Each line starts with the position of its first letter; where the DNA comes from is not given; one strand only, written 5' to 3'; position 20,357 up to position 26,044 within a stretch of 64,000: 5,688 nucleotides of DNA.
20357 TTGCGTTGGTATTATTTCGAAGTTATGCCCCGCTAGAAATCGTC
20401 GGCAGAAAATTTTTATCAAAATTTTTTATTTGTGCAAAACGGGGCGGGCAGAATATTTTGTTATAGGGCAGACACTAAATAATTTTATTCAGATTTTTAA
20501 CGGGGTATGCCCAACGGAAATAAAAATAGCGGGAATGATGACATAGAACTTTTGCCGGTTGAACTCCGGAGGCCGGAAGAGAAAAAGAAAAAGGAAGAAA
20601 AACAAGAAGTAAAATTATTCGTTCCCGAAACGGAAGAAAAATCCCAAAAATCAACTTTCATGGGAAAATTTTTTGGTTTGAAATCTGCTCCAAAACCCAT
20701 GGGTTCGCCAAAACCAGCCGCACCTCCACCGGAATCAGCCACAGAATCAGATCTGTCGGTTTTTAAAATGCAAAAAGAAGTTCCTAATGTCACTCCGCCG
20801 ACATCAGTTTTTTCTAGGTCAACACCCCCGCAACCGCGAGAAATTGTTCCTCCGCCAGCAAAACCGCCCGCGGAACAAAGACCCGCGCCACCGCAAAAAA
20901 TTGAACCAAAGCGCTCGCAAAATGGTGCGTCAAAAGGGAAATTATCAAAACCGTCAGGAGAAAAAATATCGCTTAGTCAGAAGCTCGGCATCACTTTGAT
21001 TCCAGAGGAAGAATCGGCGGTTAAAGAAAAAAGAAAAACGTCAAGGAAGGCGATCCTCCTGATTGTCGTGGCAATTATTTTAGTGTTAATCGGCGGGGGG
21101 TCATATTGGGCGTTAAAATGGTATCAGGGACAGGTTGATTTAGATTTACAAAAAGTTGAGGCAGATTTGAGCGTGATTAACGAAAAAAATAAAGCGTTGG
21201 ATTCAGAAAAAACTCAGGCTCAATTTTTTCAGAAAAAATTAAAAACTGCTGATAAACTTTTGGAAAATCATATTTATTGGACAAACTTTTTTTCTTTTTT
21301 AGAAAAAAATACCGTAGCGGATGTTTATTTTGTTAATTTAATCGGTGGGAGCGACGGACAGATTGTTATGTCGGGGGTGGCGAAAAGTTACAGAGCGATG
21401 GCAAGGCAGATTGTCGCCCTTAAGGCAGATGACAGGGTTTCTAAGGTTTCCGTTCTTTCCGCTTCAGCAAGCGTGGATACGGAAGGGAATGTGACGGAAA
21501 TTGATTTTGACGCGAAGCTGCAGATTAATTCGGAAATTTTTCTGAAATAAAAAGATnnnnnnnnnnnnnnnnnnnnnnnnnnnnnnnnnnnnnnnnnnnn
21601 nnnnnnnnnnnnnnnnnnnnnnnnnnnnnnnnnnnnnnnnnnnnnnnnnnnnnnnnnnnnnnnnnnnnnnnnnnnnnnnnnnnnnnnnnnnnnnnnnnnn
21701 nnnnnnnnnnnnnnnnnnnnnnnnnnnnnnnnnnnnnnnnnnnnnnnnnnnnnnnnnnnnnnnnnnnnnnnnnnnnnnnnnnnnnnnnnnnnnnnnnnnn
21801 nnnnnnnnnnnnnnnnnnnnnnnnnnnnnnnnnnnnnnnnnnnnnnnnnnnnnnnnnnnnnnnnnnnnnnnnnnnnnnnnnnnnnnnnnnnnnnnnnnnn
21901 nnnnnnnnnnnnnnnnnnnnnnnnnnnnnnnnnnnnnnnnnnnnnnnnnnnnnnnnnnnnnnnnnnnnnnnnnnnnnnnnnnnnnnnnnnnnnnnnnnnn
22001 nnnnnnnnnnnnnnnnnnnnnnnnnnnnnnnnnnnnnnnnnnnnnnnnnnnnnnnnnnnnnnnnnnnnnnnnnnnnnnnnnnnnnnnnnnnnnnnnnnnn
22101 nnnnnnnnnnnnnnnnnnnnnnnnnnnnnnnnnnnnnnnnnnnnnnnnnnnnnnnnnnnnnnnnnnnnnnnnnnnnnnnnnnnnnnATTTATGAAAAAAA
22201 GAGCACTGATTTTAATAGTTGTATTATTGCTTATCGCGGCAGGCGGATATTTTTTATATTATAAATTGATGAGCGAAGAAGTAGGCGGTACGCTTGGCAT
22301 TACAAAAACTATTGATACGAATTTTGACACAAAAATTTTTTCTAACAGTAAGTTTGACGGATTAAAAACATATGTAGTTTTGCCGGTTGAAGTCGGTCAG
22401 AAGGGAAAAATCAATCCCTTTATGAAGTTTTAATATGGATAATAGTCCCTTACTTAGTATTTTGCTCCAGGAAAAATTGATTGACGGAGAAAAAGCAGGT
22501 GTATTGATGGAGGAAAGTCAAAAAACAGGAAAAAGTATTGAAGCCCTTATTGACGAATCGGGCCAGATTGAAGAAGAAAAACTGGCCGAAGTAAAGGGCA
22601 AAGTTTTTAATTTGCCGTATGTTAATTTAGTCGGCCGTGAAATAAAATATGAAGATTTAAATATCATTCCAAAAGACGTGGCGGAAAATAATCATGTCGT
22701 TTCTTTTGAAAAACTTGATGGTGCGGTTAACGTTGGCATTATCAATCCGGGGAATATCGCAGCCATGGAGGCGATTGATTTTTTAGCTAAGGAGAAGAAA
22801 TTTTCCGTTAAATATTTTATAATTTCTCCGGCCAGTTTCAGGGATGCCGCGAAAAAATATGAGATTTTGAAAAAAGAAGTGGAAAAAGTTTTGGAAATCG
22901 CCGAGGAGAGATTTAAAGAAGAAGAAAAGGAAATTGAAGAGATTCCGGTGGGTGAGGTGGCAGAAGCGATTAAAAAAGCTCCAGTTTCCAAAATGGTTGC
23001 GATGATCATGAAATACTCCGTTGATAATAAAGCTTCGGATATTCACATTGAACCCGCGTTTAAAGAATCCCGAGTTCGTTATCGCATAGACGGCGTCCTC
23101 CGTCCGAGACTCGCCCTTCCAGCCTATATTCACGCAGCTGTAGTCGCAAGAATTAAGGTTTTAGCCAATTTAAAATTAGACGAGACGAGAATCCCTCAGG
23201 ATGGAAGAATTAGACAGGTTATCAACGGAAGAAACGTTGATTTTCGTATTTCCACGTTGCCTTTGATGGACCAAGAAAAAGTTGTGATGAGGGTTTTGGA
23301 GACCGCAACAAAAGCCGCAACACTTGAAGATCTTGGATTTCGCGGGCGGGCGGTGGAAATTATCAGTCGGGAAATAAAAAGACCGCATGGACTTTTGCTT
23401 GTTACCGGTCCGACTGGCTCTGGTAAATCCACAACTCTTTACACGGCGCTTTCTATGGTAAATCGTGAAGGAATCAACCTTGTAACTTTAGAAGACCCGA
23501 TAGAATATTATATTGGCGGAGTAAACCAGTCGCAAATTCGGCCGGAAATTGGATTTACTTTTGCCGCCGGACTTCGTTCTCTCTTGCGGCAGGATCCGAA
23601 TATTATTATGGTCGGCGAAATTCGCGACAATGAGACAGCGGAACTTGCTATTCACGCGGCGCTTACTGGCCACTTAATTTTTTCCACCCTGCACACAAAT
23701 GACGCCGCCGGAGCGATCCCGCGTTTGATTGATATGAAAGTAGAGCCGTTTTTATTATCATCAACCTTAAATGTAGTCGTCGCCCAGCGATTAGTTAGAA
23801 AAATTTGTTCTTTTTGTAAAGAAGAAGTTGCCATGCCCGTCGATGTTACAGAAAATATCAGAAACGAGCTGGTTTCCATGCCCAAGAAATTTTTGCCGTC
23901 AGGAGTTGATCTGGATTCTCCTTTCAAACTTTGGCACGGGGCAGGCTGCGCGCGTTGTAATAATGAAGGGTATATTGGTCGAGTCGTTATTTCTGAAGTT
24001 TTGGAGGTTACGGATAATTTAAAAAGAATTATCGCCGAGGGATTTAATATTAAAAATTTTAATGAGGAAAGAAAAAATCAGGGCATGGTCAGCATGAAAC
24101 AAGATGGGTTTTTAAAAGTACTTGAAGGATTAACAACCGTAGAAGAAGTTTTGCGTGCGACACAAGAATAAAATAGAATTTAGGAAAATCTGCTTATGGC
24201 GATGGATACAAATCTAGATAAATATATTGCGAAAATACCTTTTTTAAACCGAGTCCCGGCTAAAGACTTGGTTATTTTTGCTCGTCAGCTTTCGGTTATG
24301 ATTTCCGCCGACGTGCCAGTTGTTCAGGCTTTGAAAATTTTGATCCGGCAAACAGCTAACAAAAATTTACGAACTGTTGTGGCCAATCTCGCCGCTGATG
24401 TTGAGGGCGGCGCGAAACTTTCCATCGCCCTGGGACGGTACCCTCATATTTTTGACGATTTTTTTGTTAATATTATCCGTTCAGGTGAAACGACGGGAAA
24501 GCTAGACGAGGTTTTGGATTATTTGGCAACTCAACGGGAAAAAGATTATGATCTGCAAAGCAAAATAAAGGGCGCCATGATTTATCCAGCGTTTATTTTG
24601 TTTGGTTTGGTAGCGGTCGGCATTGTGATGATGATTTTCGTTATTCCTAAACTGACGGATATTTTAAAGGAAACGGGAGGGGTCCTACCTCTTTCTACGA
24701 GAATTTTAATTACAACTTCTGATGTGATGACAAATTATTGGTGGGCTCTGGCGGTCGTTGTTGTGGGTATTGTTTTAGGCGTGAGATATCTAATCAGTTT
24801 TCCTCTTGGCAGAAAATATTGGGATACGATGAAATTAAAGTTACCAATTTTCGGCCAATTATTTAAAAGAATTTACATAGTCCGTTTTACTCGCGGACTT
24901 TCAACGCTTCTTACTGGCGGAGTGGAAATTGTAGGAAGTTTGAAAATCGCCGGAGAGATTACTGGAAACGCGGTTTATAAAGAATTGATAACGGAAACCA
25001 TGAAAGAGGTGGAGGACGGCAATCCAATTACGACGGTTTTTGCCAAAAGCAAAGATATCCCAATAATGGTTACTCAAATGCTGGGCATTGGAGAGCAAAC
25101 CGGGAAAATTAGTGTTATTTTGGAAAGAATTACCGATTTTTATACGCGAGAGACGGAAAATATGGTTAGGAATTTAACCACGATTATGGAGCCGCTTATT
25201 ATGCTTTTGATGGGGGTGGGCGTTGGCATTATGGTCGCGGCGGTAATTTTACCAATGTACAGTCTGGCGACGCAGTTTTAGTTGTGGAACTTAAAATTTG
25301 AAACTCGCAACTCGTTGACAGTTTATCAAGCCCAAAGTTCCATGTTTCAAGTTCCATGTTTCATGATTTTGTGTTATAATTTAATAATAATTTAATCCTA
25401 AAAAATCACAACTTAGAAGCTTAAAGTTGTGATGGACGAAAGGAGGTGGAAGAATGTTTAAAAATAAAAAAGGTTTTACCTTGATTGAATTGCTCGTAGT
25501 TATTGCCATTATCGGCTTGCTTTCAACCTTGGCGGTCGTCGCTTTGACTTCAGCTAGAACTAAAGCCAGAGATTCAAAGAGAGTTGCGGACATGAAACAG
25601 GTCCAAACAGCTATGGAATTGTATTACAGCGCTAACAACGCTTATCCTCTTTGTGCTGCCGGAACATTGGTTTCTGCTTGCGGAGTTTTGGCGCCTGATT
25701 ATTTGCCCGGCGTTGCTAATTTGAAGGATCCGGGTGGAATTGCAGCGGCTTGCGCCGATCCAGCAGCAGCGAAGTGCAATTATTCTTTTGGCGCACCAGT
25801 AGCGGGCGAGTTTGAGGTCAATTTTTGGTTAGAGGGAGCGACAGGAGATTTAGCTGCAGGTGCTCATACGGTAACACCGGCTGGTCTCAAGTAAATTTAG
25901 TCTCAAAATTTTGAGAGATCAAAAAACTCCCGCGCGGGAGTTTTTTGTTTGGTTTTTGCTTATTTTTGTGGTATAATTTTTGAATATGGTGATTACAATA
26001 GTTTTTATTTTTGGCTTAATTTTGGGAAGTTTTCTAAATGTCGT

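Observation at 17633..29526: Complete type IV pilus locus headed by a 526-aa Cys-rich protein with GW(A/L)W...GW..F tandem repeats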

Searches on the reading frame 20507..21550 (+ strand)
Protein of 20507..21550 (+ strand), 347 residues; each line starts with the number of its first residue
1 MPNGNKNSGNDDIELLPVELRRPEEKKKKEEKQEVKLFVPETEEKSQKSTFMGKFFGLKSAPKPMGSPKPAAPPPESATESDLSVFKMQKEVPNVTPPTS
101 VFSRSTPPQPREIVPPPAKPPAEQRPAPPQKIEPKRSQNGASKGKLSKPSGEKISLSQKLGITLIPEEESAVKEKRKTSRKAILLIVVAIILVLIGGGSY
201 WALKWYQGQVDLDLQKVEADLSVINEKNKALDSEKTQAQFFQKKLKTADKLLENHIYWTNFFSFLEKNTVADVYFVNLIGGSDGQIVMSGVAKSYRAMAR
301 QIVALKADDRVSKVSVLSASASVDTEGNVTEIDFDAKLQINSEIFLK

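Call 3: search_protein_families(library=pfam, proteins=[window:20507-21550:+], max_evalue=0.1)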
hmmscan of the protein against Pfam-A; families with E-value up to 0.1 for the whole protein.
window:20507-21550:+ (347 aa): 2 families
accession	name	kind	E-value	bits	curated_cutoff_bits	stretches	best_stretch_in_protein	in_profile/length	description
PF14283.11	CD1107-like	-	0.016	15.6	26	1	170-208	119-155/158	Mobile element protein CD1107-like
PF05137.18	PilN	-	0.024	15.1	22.8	1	262-326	3-64/78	Fimbrial assembly protein (PilN)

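Call 5: search_protein_families(library=ncbifam, proteins=[window:20507-21550:+], max_evalue=0.1)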
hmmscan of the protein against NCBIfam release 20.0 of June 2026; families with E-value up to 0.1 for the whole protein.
window:20507-21550:+ (347 aa): 6 families
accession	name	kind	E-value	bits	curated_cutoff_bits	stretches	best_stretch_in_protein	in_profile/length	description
NF045709.1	Amuc_1101_fam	equivalog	2e-05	23.6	650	1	159-278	354-470/608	Amuc_1101 family PilM-like pilus complex protein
NF051871.1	LysLocSpmX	equivalog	0.00064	19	700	1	63-204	248-386/430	lysozyme-family localization factor SpmX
NF004285.1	PRK05696.1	equivalog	0.0018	18.1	179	1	168-211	4-49/171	flagellar basal body-associated protein FliL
NF009420.1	PRK12785.1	equivalog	0.0063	16.3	197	1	168-211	6-49/161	flagellar basal body-associated protein FliL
NF005411.0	PRK06975.1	equivalog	0.044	12.1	414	1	122-242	276-387/660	fused uroporphyrinogen-III synthase HemD/membrane protein HemX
NF040843.1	SE2200_fam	equivalog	0.087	12.9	30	0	190-210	5-25/33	SE2200 family small protein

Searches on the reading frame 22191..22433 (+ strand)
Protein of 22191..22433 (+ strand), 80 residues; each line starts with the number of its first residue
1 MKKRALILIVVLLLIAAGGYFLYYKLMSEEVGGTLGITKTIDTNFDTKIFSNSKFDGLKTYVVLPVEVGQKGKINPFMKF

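Call 3: search_protein_families(library=pfam, proteins=[window:22191-22433:+], max_evalue=0.1)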
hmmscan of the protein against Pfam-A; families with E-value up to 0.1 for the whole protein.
window:22191-22433:+ (80 aa): 0 families

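Call 5: search_protein_families(library=ncbifam, proteins=[window:22191-22433:+], max_evalue=0.1)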
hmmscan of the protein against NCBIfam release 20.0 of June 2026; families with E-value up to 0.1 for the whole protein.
window:22191-22433:+ (80 aa): 1 family
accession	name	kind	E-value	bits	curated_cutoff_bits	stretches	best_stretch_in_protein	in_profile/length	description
NF038356.1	actino_DLW39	hypoth_equivalog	0.049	13.5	24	1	9-26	3-20/38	DLW-39 family protein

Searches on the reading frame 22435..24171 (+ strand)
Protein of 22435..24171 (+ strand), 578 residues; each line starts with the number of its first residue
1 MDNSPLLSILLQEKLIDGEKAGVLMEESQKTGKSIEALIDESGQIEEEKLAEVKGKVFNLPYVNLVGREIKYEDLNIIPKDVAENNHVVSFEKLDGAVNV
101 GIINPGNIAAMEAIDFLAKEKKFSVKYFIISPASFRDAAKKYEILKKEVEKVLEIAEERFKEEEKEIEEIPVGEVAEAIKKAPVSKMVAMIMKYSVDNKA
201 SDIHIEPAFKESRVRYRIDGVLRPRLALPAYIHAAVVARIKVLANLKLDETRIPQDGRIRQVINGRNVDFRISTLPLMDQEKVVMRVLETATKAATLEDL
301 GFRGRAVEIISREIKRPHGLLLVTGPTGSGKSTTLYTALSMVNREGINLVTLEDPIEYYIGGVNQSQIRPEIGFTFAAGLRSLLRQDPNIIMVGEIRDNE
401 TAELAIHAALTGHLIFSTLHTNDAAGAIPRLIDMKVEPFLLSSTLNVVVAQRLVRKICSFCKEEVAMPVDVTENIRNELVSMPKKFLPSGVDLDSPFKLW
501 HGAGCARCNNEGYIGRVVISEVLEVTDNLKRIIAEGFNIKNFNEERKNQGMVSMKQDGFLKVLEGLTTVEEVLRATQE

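Call 3: search_protein_families(library=pfam, proteins=[window:22435-24171:+], max_evalue=0.1)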
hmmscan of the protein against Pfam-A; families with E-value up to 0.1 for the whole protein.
window:22435-24171:+ (578 aa): 13 families
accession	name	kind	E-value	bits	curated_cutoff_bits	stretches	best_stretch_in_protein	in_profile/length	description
PF00437.27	T2SSE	-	1.9e-125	418.8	24.9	1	179-574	3-370/370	Type II/IV secretion system protein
PF05157.20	MshEN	-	2.2e-07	31.2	23.1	1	58-143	1-84/90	MshEN domain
PF25199.1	nSTAND_NTPase5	-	0.00059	20.1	34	1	311-354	34-78/145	Novel STAND NTPase 5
PF13191.12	AAA_16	-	0.0011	19.9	32.6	1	315-366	22-64/167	AAA ATPase domain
PF13555.12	AAA_29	-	0.0024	18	27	1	317-335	21-39/61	P-loop containing region of AAA domain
PF13401.12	AAA_22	-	0.0031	18.3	27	1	317-351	4-40/130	AAA domain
PF03215.21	Rad17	-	0.0066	16.8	23.8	1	315-337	42-64/186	Rad17 P-loop domain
PF16026.10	MIEAP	-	0.0079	16.6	27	1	110-195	20-106/195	Mitochondria-eating protein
PF13476.12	AAA_23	-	0.0097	17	27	1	317-335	18-36/201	AAA domain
PF13604.12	AAA_30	-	0.012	15.8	27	1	314-350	14-50/191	AAA domain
PF20720.3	nSTAND3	-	0.023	14.8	27.2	1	316-355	15-54/155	Novel STAND NTPase 3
PF01580.24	FtsK_SpoIIIE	-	0.029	14.2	24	1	299-337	21-58/221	FtsK/SpoIIIE family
PF13173.12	AAA_14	-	0.03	14.8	27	1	320-359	4-44/129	AAA domain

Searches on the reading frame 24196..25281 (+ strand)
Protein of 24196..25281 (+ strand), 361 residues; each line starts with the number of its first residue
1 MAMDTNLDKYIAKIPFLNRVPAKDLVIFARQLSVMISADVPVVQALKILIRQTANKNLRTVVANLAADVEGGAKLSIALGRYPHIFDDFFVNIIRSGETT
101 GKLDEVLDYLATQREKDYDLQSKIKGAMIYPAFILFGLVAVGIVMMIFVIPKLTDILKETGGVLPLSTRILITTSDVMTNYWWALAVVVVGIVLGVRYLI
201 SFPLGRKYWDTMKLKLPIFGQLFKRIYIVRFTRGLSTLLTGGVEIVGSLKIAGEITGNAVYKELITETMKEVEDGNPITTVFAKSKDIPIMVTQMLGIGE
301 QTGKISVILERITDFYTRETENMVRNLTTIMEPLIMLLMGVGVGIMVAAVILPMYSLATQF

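Call 3: search_protein_families(library=pfam, proteins=[window:24196-25281:+], max_evalue=0.1)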
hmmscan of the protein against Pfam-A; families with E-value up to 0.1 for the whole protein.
window:24196-25281:+ (361 aa): 1 family
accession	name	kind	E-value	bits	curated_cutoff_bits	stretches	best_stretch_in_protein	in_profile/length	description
PF00482.28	T2SSF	-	1.3e-57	193.6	25.2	2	28-151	1-125/125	Type II secretion system (T2SS), protein F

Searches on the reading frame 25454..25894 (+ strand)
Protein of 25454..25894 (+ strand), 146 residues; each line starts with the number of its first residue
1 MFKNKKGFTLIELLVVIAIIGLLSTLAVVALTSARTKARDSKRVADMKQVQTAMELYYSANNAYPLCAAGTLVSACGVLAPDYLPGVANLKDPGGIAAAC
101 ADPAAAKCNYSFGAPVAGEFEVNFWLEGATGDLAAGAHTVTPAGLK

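Call 3: search_protein_families(library=pfam, proteins=[window:25454-25894:+], max_evalue=0.1)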
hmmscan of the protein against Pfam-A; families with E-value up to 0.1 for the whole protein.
window:25454-25894:+ (146 aa): 3 families
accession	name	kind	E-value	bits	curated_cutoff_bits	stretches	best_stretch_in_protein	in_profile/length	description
PF07963.17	N_methyl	-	1e-09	38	21.2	1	3-27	2-26/27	Prokaryotic N-terminal methylation motif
PF16732.10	ComP_DUS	-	0.018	16.4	27.3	1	36-76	8-49/87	Type IV minor pilin ComP, DNA uptake sequence receptor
PF08334.16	T2SSG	-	0.074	13.5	21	1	32-68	3-39/108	Type II secretion system (T2SS), protein G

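Call 5: search_protein_families(library=ncbifam, proteins=[window:25454-25894:+], max_evalue=0.1)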
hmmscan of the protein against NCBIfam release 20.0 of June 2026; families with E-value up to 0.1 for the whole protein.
window:25454-25894:+ (146 aa): 19 families
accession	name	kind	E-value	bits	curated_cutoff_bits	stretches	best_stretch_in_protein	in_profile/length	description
TIGR01710.1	typeII_sec_gspG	equivalog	1.4e-12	47.8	88.85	1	6-70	1-65/134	type II secretion system major pseudopilin GspG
TIGR02532.1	IV_pilin_GFxxxE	domain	2.1e-09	36.8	16.3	1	5-28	1-24/24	prepilin-type N-terminal cleavage/methylation domain-containing protein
TIGR01708.2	typeII_sec_gspH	equivalog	4.1e-09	36.6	80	1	6-43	2-39/169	type II secretion system minor pseudopilin GspH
NF041775.1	typeIV_PilA_Myxo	equivalog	5.6e-09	36.3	400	1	5-68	10-73/214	type IV pilin protein PilA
NF040999.1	pilin_ComGC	equivalog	6.4e-09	35.9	75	1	5-65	1-61/84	competence type IV pilus major pilin ComGC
NF007862.0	PRK10574.1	equivalog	1.8e-08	34.6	138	1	3-71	2-70/145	prepilin peptidase-dependent pilin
NF041013.1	T4P_ComGE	equivalog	2.8e-07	30.5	49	1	3-57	1-56/83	competence type IV pilus minor pilin ComGE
TIGR02596.1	TIGR02596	subfamily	3.9e-05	23.8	70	1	8-46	1-42/196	Verru_Chthon cassette protein D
NF007800.0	PRK10506.1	equivalog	0.00011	22.1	158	1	2-46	5-49/163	prepilin peptidase-dependent protein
TIGR01711.1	gspJ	equivalog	0.00013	21.8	64.85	1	6-56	1-52/192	type II secretion system minor pseudopilin GspJ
NF040982.1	ComGD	equivalog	0.0013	19.1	70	1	5-37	1-33/139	competence type IV pilus minor pilin ComGD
TIGR02599.1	TIGR02599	subfamily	0.0028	16.9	256.5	1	7-55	1-50/361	Verru_Chthon cassette protein C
NF041002.1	pilin_ComGF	equivalog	0.0043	17.3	80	1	5-39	1-35/139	competence type IV pilus minor pilin ComGF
TIGR01707.1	gspI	equivalog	0.0057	17.1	44.35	1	7-38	1-31/101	type II secretion system minor pseudopilin GspI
NF006453.0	PRK08808.1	equivalog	0.0076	15.3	295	1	4-57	5-58/211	type II secretion system protein J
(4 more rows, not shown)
